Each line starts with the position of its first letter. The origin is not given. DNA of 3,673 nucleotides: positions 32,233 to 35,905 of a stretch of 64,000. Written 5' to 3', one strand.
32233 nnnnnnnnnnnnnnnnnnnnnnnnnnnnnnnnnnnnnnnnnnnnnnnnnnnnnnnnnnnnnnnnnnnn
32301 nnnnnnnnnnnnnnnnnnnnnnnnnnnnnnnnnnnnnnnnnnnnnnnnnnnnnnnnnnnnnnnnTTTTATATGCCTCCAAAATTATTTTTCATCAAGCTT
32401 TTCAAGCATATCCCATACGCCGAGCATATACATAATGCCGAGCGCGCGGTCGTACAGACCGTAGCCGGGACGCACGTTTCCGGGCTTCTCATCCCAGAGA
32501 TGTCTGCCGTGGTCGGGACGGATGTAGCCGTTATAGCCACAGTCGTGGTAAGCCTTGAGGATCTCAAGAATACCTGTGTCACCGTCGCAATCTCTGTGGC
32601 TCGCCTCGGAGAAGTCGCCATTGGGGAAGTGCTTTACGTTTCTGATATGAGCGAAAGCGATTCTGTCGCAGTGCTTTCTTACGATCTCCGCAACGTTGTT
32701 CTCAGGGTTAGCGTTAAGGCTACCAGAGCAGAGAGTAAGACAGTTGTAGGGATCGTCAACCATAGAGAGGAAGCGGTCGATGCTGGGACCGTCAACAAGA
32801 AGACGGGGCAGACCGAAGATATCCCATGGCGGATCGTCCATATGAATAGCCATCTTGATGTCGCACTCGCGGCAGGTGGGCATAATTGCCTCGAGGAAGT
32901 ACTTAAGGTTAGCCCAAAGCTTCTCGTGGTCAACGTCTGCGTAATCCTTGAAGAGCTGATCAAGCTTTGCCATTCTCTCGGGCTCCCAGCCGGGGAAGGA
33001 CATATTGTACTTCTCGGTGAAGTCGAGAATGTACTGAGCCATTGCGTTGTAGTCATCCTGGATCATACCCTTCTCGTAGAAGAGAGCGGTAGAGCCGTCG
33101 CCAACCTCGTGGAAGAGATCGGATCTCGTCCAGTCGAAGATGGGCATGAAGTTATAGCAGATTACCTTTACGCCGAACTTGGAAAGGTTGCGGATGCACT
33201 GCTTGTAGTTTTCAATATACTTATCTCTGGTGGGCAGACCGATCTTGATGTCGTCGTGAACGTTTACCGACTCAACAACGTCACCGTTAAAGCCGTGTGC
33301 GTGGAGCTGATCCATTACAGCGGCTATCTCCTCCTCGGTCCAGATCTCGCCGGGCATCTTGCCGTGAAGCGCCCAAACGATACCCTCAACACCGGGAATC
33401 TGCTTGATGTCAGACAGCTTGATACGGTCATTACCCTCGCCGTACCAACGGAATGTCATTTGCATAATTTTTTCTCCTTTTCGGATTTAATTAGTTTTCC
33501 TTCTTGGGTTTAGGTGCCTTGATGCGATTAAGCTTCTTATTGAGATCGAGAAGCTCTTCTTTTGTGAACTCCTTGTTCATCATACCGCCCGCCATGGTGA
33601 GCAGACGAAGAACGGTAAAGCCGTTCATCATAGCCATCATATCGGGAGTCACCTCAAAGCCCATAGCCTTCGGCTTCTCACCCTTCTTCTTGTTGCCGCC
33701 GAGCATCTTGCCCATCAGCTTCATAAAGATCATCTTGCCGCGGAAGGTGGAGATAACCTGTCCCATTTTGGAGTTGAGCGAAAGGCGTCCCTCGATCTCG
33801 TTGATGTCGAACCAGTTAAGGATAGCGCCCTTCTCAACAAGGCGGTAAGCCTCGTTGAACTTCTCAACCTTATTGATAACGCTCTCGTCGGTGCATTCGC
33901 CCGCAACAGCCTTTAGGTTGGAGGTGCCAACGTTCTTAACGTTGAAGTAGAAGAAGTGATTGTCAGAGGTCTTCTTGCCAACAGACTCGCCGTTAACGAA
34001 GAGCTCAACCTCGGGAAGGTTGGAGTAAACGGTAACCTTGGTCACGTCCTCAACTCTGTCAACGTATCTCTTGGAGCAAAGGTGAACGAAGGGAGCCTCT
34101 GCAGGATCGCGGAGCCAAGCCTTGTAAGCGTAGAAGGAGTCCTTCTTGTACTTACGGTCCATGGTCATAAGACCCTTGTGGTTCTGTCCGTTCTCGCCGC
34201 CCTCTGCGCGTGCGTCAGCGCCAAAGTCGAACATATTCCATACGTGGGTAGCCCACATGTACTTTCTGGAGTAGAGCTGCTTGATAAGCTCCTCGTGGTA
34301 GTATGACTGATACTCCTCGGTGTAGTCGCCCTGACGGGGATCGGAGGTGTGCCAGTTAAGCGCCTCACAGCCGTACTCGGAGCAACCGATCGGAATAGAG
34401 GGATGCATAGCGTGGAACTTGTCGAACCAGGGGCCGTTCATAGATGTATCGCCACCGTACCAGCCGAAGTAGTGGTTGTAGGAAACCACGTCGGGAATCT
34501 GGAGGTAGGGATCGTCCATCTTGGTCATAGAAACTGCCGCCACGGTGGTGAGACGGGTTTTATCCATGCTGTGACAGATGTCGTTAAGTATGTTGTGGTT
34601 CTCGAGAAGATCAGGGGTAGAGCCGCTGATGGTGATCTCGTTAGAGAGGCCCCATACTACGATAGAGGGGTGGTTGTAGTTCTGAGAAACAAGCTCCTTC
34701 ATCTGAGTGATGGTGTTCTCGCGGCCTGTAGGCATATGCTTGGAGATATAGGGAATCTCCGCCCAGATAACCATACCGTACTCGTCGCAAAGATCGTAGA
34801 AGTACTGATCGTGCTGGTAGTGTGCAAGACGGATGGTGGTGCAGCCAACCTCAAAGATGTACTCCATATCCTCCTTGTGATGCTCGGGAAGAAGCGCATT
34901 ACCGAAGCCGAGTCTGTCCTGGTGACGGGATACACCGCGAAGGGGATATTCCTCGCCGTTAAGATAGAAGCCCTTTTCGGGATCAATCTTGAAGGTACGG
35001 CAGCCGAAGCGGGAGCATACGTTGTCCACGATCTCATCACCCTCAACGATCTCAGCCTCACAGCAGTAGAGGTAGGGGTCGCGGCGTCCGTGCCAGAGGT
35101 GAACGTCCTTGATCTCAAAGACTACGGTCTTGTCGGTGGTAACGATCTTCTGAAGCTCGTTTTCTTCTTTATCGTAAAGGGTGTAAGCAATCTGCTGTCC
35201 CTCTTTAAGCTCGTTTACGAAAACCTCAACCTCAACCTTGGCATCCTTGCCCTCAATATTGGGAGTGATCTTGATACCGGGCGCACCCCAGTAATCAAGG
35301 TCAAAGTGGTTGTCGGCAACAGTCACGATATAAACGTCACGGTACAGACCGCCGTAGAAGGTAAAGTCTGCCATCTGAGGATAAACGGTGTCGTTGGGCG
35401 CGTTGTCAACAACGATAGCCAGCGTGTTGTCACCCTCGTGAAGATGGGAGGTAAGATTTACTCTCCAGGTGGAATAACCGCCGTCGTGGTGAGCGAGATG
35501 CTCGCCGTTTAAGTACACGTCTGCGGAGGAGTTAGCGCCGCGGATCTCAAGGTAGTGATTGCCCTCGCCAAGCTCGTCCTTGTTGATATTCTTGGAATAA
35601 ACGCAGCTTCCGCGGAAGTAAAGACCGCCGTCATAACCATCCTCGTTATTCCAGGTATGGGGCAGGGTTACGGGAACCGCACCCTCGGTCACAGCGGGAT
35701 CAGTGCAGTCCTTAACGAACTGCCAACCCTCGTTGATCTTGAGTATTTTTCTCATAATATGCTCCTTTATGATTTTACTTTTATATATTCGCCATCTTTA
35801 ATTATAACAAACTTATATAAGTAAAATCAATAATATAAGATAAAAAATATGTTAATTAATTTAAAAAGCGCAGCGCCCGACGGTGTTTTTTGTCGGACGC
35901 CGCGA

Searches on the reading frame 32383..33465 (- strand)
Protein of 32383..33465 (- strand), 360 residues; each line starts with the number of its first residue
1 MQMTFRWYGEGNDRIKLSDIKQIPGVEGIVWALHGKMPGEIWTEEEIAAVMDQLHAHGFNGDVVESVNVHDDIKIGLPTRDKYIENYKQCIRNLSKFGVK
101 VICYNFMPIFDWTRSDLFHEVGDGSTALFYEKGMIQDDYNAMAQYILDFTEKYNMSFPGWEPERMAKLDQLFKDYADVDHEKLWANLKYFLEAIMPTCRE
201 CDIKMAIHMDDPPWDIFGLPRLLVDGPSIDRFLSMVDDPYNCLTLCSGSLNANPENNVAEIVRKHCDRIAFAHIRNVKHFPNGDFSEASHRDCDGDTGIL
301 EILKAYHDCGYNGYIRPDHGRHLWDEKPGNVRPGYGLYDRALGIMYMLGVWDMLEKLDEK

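Call 75: search_protein_families(library=pfam, proteins=[window:32383-33465:-], max_evalue=0.001)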
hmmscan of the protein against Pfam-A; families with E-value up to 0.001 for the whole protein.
window:32383-33465:- (360 aa): 1 family
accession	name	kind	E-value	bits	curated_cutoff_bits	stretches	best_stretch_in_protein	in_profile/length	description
PF03786.19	UxuA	-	2.8e-146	487.3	23.7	1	1-356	1-352/352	D-mannonate dehydratase (UxuA)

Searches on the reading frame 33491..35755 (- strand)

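Call 59: search_protein_families(library=pfam, proteins=[window:33491-35755:-], max_evalue=0.00001)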
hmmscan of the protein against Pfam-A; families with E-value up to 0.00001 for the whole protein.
window:33491-35755:- (754 aa): 6 families
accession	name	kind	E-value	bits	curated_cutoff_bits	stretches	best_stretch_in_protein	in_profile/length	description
PF02836.23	Glyco_hydro_2_C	-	6.3e-29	101.5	21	1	261-542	6-292/302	Glycosyl hydrolases family 2, TIM barrel domain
PF00703.27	Glyco_hydro_2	-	1.4e-10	42.4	23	1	161-253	6-109/109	Glycosyl hydrolases family 2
PF22666.2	Glyco_hydro_2_N2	-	2.6e-10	41.1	27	1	51-121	50-122/167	Glycosyl hydrolase 2 galactose-binding domain-like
PF16355.11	DUF4982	-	3.8e-10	40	23.9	1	571-607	3-42/61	Domain of unknown function (DUF4982)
PF02837.24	Glyco_hydro_2_N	-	1.7e-09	38.3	28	1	49-145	65-167/169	Glycosyl hydrolases family 2, sugar binding domain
PF22820.2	TcaA_3rd_4th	-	3.1e-07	30.7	27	1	571-601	2-32/73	TcaA protein 3rd/4th domain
